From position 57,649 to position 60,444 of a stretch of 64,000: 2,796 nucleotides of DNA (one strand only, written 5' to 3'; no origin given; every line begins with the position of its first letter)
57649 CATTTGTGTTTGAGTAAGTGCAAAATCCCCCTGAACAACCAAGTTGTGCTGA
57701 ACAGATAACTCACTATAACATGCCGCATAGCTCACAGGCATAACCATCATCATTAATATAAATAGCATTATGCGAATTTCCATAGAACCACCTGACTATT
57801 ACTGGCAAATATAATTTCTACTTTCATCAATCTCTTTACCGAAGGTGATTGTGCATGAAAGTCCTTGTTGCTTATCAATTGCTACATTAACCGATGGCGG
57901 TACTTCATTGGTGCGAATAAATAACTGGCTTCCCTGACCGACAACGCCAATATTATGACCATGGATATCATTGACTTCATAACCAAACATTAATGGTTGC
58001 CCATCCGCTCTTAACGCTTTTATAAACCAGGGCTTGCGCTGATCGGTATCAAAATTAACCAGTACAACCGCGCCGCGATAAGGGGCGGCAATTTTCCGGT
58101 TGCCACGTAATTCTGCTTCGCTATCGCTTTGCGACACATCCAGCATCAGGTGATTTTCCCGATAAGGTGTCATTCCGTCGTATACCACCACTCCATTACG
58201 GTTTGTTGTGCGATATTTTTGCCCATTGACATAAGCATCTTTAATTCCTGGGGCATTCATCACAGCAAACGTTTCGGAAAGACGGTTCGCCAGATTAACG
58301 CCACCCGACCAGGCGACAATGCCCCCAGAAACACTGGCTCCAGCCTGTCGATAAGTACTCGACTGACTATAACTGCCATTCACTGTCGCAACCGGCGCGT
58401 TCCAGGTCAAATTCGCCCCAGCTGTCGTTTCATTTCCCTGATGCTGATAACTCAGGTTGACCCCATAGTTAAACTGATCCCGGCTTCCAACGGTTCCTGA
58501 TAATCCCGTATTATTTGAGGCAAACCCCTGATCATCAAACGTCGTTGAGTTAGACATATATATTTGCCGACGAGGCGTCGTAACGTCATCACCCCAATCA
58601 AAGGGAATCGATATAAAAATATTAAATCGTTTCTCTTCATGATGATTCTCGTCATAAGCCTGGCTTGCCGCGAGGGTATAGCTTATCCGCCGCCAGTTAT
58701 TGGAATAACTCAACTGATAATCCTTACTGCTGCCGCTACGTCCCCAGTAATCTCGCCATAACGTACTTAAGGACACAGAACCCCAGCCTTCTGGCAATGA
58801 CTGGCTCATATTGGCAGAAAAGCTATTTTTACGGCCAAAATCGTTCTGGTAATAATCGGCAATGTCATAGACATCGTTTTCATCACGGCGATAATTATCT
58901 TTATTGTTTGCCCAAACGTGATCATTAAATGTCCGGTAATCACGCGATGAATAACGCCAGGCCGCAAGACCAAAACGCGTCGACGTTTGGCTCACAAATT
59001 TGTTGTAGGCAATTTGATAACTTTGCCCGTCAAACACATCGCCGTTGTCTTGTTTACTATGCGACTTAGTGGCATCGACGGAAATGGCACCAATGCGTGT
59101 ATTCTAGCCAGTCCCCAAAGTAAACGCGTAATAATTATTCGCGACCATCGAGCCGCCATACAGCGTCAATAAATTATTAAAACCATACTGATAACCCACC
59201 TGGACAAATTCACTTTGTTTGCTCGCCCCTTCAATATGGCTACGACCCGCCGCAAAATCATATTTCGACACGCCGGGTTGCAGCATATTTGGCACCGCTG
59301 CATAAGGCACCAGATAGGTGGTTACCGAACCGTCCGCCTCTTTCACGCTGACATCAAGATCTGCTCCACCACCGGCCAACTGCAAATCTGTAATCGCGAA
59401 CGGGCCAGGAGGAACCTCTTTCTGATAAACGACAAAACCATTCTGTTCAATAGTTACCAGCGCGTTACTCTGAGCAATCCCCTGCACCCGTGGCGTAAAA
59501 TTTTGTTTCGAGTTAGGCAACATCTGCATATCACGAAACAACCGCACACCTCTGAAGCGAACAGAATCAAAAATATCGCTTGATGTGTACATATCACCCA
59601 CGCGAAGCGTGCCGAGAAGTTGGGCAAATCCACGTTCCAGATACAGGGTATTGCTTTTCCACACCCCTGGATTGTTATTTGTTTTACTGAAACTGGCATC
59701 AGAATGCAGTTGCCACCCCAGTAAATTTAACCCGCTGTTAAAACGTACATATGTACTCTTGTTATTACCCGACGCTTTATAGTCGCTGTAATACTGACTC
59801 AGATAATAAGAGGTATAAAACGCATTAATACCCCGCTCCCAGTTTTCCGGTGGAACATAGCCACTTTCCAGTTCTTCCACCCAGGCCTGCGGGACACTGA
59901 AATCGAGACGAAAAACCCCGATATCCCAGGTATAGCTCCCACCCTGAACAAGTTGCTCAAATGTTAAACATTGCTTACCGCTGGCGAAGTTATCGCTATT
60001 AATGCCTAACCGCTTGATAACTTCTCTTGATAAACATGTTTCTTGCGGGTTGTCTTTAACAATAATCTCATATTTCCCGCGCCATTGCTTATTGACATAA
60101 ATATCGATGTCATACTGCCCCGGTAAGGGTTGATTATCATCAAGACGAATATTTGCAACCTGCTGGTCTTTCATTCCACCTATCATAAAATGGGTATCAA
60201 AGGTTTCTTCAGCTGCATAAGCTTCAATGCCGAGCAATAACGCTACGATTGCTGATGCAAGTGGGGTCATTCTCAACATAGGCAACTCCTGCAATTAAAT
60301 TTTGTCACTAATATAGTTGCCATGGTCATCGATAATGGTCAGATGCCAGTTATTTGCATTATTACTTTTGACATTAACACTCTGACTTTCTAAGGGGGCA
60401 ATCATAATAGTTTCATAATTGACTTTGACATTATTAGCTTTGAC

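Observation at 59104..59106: In-frame amber codon inside the yehB fimbrial usher gene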

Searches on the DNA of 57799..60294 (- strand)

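Call 5: search_dna_similar(query=window:57799-60294:-, collection=ecoli_genomes, mode=near, max_rows=40)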
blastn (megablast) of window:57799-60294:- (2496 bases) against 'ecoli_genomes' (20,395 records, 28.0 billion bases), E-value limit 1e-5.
Records with a match: 5309; places in all: 5326; records where one place covers at least 80% of the query: 5241.
Genomes with a match: 5309 of 5426; with a place that covers at least 80% of the query: 5241. Places per genome that has any: lowest 1, median 1, highest 2. On chromosomes: 5325 places; on plasmids: 1.
Best place of each record, by identity: >=99% 381; 95-99% 4594; 90-95% 9; 80-90% 325.
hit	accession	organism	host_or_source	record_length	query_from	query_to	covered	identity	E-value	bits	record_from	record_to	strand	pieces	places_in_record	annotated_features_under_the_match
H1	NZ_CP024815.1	Escherichia coli strain CREC-629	Homo sapiens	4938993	1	2496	100%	99.9%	0e+0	4618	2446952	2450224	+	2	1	fimbrial biogenesis outer membrane usher protein | fimbria/pilus outer membrane usher protein | IS1-like element IS1A family transposase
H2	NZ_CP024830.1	Escherichia coli strain CREC-532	Homo sapiens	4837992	1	2496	100%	99.9%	0e+0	4618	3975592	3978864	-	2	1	fimbrial biogenesis outer membrane usher protein | fimbria/pilus outer membrane usher protein | IS1-like element IS1A family transposase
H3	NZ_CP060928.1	Escherichia coli strain EC13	Homo sapiens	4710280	1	2496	100%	99.9%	0e+0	4618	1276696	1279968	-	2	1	fimbrial biogenesis outer membrane usher protein | fimbria/pilus outer membrane usher protein | IS1-like element IS1A family transposase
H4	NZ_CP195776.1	Escherichia coli strain A37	cattle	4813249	1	2496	100%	99.9%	0e+0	4618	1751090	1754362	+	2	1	fimbrial biogenesis outer membrane usher protein | fimbria/pilus outer membrane usher protein | IS1-like element IS1A family transposase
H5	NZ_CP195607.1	Escherichia coli strain A27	cattle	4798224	1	2496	100%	99.9%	0e+0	4618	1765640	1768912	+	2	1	fimbrial biogenesis outer membrane usher protein | fimbria/pilus outer membrane usher protein | IS1-like element IS1A family transposase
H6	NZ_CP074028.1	Escherichia coli strain PK13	Pig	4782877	1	2496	100%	99.9%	0e+0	4616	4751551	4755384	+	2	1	fimbria/pilus outer membrane usher protein (x2) | IS4-like element ISVsa5 family transposase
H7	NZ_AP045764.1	Escherichia coli strain 23CRST007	Homo sapiens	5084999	1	2496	100%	99.9%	0e+0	4616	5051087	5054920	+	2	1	fimbria/pilus outer membrane usher protein (x2) | IS4-like element ISVsa5 family transposase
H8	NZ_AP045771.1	Escherichia coli strain 23CRST012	Homo sapiens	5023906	1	2496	100%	99.9%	0e+0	4616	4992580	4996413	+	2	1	fimbria/pilus outer membrane usher protein (x2) | IS4-like element ISVsa5 family transposase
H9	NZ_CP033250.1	Escherichia coli strain ECCHD184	chicken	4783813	1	2496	100%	99.9%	0e+0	4599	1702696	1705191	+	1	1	yehB: fimbrial biogenesis outer membrane usher protein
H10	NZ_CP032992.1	Escherichia coli strain W5-6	Jin River water W5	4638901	1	2496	100%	99.9%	0e+0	4599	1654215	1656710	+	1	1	yehB: fimbrial biogenesis outer membrane usher protein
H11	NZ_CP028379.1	Escherichia coli O145 str. RM9872 strain RM9872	Bos taurus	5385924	1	2496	100%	99.9%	0e+0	4599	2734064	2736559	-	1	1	yehB: fimbrial biogenesis outer membrane usher protein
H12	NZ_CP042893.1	Escherichia coli strain CFSAN061772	missing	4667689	1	2496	100%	99.9%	0e+0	4599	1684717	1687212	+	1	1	yehB: fimbrial biogenesis outer membrane usher protein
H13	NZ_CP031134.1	Escherichia coli strain CFSAN064035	biological fluid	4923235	1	2496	100%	99.9%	0e+0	4599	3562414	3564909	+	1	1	yehB: fimbrial biogenesis outer membrane usher protein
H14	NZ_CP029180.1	Escherichia coli strain H9Ecoli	Homo sapiens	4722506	1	2496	100%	99.9%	0e+0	4599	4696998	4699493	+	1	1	yehB: fimbrial biogenesis outer membrane usher protein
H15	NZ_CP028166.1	Escherichia coli strain CFSAN064036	poultry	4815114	1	2496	100%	99.9%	0e+0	4599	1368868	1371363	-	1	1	yehB: fimbrial biogenesis outer membrane usher protein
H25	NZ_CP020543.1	Escherichia coli C strain C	Homo sapiens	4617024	1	2496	100%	99.9%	0e+0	4599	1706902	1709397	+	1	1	yehB: fimbrial biogenesis outer membrane usher protein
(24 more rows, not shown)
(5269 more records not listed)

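Call 6: get_annotated_region(hit=H25, flank=3000)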
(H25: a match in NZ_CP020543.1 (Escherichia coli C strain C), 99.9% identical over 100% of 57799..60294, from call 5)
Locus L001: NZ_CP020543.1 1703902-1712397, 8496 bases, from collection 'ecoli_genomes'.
description: Escherichia coli C chromosome, complete genome
organism: Escherichia coli C strain C (NCBI taxid 498388)
replicon: chromosome; assembly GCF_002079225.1
host: Homo sapiens; source: -; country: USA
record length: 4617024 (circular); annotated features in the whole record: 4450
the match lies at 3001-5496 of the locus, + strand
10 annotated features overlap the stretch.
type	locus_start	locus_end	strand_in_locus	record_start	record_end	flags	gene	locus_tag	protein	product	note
CDS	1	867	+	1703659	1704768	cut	apbC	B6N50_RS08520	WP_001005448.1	iron-sulfur cluster carrier protein ApbC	-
CDS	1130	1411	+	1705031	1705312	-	yehE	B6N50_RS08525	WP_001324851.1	YehE family protein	-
CDS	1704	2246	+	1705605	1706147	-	yehD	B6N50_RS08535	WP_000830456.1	fimbrial protein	-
CDS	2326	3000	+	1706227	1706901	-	yehC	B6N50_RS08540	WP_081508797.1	fimbria/pilus periplasmic chaperone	-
CDS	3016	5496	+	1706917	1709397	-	yehB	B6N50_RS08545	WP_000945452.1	fimbrial biogenesis outer membrane usher protein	-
CDS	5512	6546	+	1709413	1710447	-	yehA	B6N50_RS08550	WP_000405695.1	putative fimbrial-like adhesin protein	-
CDS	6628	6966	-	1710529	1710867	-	rcnB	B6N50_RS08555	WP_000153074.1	Ni(II)/Co(II) efflux transporter accessory subunit RcnB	-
CDS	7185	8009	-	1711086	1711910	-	rcnA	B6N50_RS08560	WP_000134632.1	nickel/cobalt efflux protein RcnA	-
CDS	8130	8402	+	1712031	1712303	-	rcnR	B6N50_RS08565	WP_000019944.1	Ni(II)/Co(II)-binding transcriptional repressor RcnR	-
riboswitch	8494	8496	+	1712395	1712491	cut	-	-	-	riboswitch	TPP riboswitch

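Call 7: search_dna_similar(query=window:59065-59145:-, collection=ecoli_genomes, mode=near, max_rows=30)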
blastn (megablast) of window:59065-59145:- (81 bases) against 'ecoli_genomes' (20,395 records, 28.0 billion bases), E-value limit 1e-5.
Records with a match: 4373; places in all: 4376; records where one place covers at least 80% of the query: 4365.
Genomes with a match: 4373 of 5426; with a place that covers at least 80% of the query: 4365. Places per genome that has any: lowest 1, median 1, highest 2. On chromosomes: 4376 places; on plasmids: 0.
Best place of each record, by identity: 95-99% 4193; 90-95% 180.
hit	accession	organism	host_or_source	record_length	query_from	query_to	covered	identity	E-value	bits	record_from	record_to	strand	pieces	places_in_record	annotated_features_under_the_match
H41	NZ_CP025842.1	Escherichia coli strain 720632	Homo sapiens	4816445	1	81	100%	98.8%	3e-32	145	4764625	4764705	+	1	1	yehB: fimbrial biogenesis outer membrane usher protein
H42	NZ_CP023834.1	Escherichia coli strain 4/2-1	Homo sapiens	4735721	1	81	100%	98.8%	3e-32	145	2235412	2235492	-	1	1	yehB: fimbrial biogenesis outer membrane usher protein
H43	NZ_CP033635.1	Escherichia coli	chicken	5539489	1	81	100%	98.8%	3e-32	145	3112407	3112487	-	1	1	yehB: fimbrial biogenesis outer membrane usher protein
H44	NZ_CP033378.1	Escherichia coli strain L73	goose anus swab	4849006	1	81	100%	98.8%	3e-32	145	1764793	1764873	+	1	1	yehB: fimbrial biogenesis outer membrane usher protein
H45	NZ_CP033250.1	Escherichia coli strain ECCHD184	chicken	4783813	1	81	100%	98.8%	3e-32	145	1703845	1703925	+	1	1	yehB: fimbrial biogenesis outer membrane usher protein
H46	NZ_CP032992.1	Escherichia coli strain W5-6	Jin River water W5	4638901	1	81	100%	98.8%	3e-32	145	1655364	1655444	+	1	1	yehB: fimbrial biogenesis outer membrane usher protein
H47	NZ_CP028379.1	Escherichia coli O145 str. RM9872 strain RM9872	Bos taurus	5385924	1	81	100%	98.8%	3e-32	145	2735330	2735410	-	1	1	yehB: fimbrial biogenesis outer membrane usher protein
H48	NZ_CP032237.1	Escherichia coli strain ECCWS199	chicken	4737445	1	81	100%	98.8%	3e-32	145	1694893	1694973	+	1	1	yehB: fimbrial biogenesis outer membrane usher protein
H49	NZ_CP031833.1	Escherichia coli strain 2452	Homo sapiens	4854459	1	81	100%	98.8%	3e-32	145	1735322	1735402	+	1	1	yehB: fimbrial biogenesis outer membrane usher protein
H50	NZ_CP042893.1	Escherichia coli strain CFSAN061772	missing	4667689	1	81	100%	98.8%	3e-32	145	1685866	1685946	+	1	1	yehB: fimbrial biogenesis outer membrane usher protein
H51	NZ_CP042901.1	Escherichia coli strain CFSAN061762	missing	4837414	1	81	100%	98.8%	3e-32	145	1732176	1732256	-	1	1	yehB: fimbrial biogenesis outer membrane usher protein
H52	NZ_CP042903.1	Escherichia coli strain CFSAN061761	missing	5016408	1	81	100%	98.8%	3e-32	145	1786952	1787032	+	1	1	yehB: fimbrial biogenesis outer membrane usher protein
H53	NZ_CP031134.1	Escherichia coli strain CFSAN064035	biological fluid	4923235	1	81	100%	98.8%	3e-32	145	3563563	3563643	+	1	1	yehB: fimbrial biogenesis outer membrane usher protein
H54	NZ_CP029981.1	Escherichia coli strain 99-3165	missing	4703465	1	81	100%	98.8%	3e-32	145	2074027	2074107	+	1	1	yehB: fimbrial biogenesis outer membrane usher protein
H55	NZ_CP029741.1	Escherichia coli strain AR_0085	missing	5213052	1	81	100%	98.8%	3e-32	145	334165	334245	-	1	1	yehB: fimbrial biogenesis outer membrane usher protein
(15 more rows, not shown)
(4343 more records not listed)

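Call 51: search_dna_similar(query=window:59078-59132:-, collection=ecoli_genomes, mode=near, max_evalue=10, max_rows=10)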
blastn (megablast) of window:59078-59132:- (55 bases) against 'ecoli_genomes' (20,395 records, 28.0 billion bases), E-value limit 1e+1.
Records with a match: 1; places in all: 1; records where one place covers at least 80% of the query: 1.
Genomes with a match: 1 of 5426; with a place that covers at least 80% of the query: 1. Places per genome that has any: lowest 1, median 1, highest 1. On chromosomes: 1 places; on plasmids: 0.
Best place of each record, by identity: 95-99% 1.
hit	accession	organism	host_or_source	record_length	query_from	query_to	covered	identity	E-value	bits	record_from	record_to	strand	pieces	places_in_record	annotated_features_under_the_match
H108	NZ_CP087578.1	Escherichia coli strain OSUCMP42NDM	Free-range White-tailed deer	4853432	1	55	100%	98.2%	4e-18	97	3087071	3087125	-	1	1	yehB: fimbrial biogenesis outer membrane usher protein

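Call 52: get_annotated_region(hit=H108, flank=3500)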
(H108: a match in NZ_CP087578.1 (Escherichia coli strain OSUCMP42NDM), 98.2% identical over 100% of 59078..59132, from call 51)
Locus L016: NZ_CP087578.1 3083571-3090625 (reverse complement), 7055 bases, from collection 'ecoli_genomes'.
description: Escherichia coli strain OSUCMP42NDM chromosome, complete genome
organism: Escherichia coli strain OSUCMP42NDM (NCBI taxid 562)
replicon: chromosome; assembly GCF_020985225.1
host: Free-range White-tailed deer; source: feces; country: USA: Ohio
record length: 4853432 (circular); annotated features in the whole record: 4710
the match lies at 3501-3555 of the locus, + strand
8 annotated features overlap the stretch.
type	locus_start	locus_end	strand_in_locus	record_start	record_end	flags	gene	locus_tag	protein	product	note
CDS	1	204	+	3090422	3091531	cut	apbC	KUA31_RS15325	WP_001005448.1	iron-sulfur cluster carrier protein ApbC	-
CDS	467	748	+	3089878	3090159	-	yehE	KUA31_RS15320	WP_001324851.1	YehE family protein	-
CDS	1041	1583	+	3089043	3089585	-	yehD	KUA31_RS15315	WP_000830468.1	fimbrial protein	-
CDS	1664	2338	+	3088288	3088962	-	yehC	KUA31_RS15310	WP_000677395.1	fimbria/pilus periplasmic chaperone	-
CDS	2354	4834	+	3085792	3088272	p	yehB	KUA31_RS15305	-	fimbrial biogenesis outer membrane usher protein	internal stop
CDS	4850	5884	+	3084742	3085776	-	yehA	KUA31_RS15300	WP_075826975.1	putative fimbrial-like adhesin protein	-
CDS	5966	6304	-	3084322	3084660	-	rcnB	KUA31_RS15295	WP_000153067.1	Ni(II)/Co(II) efflux transporter accessory subunit RcnB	-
CDS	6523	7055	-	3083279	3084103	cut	rcnA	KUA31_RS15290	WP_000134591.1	nickel/cobalt efflux protein RcnA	-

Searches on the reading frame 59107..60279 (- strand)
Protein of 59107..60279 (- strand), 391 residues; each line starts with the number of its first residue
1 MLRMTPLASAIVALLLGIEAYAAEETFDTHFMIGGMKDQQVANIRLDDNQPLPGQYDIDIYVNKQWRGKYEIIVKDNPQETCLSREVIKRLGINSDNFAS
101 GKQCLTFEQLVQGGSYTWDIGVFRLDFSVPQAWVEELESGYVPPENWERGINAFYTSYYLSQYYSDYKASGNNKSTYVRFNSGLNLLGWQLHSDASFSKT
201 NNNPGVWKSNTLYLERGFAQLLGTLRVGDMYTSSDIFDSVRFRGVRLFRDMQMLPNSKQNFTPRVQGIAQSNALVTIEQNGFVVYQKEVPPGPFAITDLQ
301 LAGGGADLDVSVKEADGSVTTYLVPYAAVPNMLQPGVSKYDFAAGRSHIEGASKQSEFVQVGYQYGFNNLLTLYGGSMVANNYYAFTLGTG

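Call 18: list_cluster_members(proteins=[window:59107-60279:-, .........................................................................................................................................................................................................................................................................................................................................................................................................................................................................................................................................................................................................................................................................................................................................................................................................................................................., window:57802-58809:-, window:57802-59037:-])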
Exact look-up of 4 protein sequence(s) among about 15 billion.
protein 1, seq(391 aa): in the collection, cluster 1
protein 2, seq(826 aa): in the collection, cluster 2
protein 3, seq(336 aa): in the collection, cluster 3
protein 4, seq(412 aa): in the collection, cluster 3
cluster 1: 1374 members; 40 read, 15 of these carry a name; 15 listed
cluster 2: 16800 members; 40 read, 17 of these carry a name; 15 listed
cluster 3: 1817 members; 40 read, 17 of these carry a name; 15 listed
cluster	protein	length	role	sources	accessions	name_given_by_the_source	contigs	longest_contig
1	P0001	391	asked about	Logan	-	-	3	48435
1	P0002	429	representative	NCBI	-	-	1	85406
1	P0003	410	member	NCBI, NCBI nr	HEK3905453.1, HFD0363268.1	TPA: fimbria/pilus outer membrane usher protein, partial [Escherichia coli] | fimbria/pilus outer membrane usher protein [Escherichia coli]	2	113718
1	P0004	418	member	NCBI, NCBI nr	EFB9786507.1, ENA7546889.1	fimbria/pilus outer membrane usher protein, partial [Escherichia coli] | fimbrial biogenesis outer membrane usher protein [Escherichia coli]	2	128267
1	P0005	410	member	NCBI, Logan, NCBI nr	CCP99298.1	Fimbriae usher protein StcC [Escherichia coli O10:K5(L):H4 str. ATCC 23506]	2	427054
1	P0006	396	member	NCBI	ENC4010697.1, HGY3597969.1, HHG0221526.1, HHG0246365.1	fimbria/pilus outer membrane usher protein, partial [Shigella flexneri]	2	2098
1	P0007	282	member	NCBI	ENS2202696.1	fimbria/pilus outer membrane usher protein, partial [Shigella sonnei]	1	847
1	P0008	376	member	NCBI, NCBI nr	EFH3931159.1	fimbria/pilus outer membrane usher protein, partial [Escherichia coli] | fimbria/pilus outer membrane usher protein [Escherichia coli]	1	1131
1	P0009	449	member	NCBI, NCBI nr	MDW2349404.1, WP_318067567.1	fimbria/pilus outer membrane usher protein [Escherichia coli]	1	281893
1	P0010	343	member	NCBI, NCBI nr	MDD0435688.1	fimbria/pilus outer membrane usher protein, partial [Shigella sonnei] | fimbria/pilus outer membrane usher protein [Shigella sonnei]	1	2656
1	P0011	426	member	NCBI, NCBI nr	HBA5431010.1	TPA: fimbria/pilus outer membrane usher protein, partial [Escherichia coli] | fimbria/pilus outer membrane usher protein [Escherichia coli]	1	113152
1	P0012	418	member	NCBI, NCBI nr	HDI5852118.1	TPA: fimbria/pilus outer membrane usher protein, partial [Escherichia coli] | fimbria/pilus outer membrane usher protein [Escherichia coli]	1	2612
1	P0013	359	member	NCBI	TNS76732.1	fimbrial biogenesis outer membrane usher protein, partial [Escherichia coli]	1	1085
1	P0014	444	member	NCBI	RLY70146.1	fimbrial biogenesis outer membrane usher protein, partial [Escherichia coli]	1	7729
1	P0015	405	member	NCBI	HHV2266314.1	TPA: fimbria/pilus outer membrane usher protein, partial [Escherichia coli]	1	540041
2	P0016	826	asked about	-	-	TPA: fimbrial biogenesis outer membrane usher protein [Escherichia coli] | outer membrane usher protein | Fimbrial biogenesis outer membrane usher protein n=19 Tax=Enterobacteriaceae TaxID=543 ...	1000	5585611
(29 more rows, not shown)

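Call 21: find_encoding_contigs(protein=P0001, flank=10000, max_places=10)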
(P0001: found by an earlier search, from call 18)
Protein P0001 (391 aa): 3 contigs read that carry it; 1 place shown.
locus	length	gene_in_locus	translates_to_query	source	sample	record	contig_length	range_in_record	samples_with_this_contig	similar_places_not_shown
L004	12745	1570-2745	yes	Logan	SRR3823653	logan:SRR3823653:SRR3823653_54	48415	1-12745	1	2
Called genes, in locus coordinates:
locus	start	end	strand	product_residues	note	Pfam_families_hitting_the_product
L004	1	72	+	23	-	?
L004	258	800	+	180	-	PF00419:Fimbrial (weak)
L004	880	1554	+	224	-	PF00345:PapD_N, PF02753:PapD_C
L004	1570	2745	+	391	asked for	PF13954:PapC_N, PF00577:Usher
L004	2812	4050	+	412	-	PF00577:Usher, PF13953:PapC_C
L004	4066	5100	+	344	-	PF00419:Fimbrial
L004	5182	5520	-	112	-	PF11776:RcnB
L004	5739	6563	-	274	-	PF03824:NicO, PF11139:SfLAP (weak), PF13386:DsbD_2 (weak)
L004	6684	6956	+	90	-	PF02583:Trns_repr_metal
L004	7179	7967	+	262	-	PF01256:Carb_kinase (weak), PF02110:HK, PF08543:Phos_pyr_kin (weak)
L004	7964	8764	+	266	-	PF08543:Phos_pyr_kin, PF00294:PfkB (weak)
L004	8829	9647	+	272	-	PF01183:Glyco_hydro_25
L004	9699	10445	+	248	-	PF00392:GntR, PF07702:UTRA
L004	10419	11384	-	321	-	PF00294:PfkB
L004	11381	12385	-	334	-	PF03747:ADP_ribosyl_GH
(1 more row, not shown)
